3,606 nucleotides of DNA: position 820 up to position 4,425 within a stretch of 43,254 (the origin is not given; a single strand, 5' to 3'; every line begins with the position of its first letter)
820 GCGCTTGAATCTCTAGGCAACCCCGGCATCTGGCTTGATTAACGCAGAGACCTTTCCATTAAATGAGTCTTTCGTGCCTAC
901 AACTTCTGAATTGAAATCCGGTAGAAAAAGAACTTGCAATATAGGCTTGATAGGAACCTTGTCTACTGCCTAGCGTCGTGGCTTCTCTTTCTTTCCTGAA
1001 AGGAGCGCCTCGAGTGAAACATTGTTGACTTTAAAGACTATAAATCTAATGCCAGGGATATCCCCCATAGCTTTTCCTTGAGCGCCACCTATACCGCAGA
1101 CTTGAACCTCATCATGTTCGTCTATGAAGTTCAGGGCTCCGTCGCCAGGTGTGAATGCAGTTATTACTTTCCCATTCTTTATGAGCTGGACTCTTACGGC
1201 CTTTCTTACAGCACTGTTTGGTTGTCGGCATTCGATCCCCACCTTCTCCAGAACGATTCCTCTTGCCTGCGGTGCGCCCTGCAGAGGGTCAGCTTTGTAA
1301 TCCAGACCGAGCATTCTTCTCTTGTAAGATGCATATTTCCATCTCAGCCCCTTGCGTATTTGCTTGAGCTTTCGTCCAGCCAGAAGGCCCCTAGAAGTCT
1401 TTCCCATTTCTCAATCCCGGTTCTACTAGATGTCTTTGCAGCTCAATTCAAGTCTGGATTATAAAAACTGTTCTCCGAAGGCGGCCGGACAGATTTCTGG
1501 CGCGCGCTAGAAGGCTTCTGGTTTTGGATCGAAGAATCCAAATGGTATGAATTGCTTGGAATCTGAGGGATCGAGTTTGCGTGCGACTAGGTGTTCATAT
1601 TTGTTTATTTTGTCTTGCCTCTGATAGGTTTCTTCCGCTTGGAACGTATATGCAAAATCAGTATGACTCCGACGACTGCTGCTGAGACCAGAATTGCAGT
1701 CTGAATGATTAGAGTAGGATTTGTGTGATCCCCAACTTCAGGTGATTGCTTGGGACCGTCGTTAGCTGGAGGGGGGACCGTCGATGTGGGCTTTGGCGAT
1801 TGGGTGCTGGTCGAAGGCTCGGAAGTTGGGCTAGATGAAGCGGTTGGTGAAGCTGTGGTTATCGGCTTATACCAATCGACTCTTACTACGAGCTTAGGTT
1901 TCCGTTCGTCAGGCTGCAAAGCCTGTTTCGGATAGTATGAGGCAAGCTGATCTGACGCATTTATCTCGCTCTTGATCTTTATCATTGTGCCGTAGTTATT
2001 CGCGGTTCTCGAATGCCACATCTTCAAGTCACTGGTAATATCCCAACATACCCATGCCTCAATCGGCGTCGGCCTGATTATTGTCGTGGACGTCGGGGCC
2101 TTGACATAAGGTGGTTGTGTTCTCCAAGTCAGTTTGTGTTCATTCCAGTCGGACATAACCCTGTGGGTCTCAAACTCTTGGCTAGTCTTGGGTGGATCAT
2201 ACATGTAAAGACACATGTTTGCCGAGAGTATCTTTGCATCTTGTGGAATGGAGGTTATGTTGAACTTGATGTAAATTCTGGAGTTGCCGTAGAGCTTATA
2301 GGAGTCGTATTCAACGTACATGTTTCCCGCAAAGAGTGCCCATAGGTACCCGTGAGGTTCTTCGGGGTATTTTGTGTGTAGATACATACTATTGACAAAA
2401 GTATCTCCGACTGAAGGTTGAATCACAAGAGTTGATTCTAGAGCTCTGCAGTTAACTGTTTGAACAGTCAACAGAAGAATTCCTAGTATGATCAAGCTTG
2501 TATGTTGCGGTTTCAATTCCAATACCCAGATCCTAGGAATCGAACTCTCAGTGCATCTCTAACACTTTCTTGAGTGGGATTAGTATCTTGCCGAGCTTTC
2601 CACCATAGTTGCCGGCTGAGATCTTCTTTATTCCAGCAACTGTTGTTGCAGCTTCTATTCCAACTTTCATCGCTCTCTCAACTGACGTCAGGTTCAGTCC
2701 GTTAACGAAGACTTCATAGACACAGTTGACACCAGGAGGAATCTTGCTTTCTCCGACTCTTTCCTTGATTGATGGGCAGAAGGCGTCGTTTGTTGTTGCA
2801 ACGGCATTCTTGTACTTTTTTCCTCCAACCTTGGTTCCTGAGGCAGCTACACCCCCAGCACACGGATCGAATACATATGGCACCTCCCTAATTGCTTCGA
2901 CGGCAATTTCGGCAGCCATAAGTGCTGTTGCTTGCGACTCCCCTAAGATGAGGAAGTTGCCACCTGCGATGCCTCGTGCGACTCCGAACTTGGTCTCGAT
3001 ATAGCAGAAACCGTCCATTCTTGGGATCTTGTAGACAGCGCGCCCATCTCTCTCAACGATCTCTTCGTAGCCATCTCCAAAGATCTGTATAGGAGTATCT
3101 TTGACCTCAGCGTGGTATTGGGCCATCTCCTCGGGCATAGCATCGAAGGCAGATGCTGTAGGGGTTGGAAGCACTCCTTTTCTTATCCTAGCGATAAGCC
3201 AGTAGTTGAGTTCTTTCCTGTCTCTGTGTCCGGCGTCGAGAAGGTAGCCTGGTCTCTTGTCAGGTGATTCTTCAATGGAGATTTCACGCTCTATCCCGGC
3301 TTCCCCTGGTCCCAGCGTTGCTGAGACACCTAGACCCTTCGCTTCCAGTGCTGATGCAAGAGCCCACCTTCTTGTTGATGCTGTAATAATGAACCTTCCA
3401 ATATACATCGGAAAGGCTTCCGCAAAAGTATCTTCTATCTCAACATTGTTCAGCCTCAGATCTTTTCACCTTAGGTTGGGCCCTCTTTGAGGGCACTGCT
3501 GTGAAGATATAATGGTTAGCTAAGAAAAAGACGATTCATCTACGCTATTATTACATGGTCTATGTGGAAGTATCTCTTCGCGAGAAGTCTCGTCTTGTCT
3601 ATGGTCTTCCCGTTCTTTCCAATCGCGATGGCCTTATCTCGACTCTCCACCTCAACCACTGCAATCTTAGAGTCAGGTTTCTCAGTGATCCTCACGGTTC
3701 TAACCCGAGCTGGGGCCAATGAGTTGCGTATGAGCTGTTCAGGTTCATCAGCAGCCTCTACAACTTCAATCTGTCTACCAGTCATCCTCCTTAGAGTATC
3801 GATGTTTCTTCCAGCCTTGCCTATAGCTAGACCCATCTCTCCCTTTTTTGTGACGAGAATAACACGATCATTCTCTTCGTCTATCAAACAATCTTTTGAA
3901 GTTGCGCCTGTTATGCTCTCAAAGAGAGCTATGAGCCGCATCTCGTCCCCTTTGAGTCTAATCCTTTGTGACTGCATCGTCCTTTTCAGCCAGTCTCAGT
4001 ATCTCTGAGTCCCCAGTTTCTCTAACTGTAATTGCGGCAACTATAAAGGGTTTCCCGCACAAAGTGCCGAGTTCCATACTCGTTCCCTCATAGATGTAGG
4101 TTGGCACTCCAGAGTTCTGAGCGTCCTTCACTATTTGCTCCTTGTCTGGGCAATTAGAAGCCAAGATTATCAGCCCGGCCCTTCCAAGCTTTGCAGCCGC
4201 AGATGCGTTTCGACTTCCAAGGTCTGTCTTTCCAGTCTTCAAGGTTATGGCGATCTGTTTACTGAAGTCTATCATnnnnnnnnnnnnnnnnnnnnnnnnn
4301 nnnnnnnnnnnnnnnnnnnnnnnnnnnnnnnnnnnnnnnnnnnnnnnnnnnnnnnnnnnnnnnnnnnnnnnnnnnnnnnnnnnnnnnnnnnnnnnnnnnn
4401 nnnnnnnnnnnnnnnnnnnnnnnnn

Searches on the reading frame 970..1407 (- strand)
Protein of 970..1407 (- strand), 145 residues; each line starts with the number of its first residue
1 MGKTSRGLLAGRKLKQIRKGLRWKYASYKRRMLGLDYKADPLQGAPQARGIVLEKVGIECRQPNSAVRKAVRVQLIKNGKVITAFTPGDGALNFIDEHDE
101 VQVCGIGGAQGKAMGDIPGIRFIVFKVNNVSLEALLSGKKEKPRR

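Call 24: search_protein_families(library=pfam, proteins=[window:970-1407:-], max_evalue=0.001)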
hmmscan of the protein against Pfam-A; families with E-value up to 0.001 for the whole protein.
window:970-1407:- (145 aa): 1 family
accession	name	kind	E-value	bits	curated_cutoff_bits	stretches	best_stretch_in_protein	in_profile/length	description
PF00164.32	Ribosom_S12_S23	-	1.1e-43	147.9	22.3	1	37-145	3-110/110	Ribosomal protein S12/S23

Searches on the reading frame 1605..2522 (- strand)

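Call 24: search_protein_families(library=pfam, proteins=[window:1605-2522:-], max_evalue=0.001)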
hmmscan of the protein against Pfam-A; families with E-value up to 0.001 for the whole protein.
window:1605-2522:- (305 aa): 3 families
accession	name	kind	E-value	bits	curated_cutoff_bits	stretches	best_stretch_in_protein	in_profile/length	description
PF24517.2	CBM96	-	9e-16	58.6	26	1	40-188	10-144/164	Carbohydrate-binding module family 96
PF00688.24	TGFb_propeptide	-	8e-05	22.8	25.8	1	82-186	109-212/242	TGF-beta propeptide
PF06848.17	Disaggr_repeat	-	0.00064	19.9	33.9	0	78-136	25-86/179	Disaggregatase related repeat domain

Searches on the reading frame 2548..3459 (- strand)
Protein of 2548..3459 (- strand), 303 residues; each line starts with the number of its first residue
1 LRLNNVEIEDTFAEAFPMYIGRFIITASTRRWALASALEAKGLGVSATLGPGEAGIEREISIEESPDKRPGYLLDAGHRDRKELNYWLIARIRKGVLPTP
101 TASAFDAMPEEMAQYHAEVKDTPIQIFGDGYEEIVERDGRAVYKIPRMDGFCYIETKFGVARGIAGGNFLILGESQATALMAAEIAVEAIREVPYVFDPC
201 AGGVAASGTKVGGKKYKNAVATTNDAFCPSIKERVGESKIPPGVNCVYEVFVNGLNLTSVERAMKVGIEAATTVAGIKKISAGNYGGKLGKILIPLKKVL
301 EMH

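Call 24: search_protein_families(library=pfam, proteins=[window:2548-3459:-], max_evalue=0.001)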
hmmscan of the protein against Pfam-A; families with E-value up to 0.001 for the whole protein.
window:2548-3459:- (303 aa): 2 families
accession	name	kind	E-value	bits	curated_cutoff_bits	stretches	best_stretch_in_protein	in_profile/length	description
PF02741.20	FTR_C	-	1.2e-53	181.6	25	1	153-298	4-148/149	FTR, proximal lobe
PF01913.23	FTR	-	7.1e-38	130.2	27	1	2-146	2-141/142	Formylmethanofuran-tetrahydromethanopterin formyltransferase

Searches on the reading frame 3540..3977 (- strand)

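Call 24: search_protein_families(library=pfam, proteins=[window:3540-3977:-], max_evalue=0.001)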
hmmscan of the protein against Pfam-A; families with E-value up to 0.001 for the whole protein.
window:3540-3977:- (145 aa): 5 families
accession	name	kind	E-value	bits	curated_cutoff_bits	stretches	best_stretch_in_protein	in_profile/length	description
PF07650.23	KH_2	-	3.2e-19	69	22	2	17-74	5-62/78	KH domain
PF13184.12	KH_5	-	8.5e-11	42.3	27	1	37-97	3-69/69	NusA-like KH domain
PF13083.13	KH_KhpA-B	-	2.3e-10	40.6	32.1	1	94-136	19-61/73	KhpA/KhpB, KH domain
PF00013.35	KH_1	-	3.1e-06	27.3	21.5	1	41-109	5-63/66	KH domain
PF23095.1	KH_NusA_C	-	0.00043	20.7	34.2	0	106-128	1-23/59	Transcription termination/antitermination protein NusA, KH domain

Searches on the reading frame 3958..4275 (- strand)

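Call 24: search_protein_families(library=pfam, proteins=[window:3958-4275:-], max_evalue=0.001)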
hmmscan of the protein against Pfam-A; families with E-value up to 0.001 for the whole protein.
window:3958-4275:- (105 aa): 1 family
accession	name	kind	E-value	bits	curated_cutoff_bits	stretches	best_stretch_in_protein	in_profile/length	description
PF01248.31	Ribosomal_L7Ae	-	1.6e-13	50.6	22.1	1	6-93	5-94/95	Ribosomal protein L7Ae/L30e/S12e/Gadd45 family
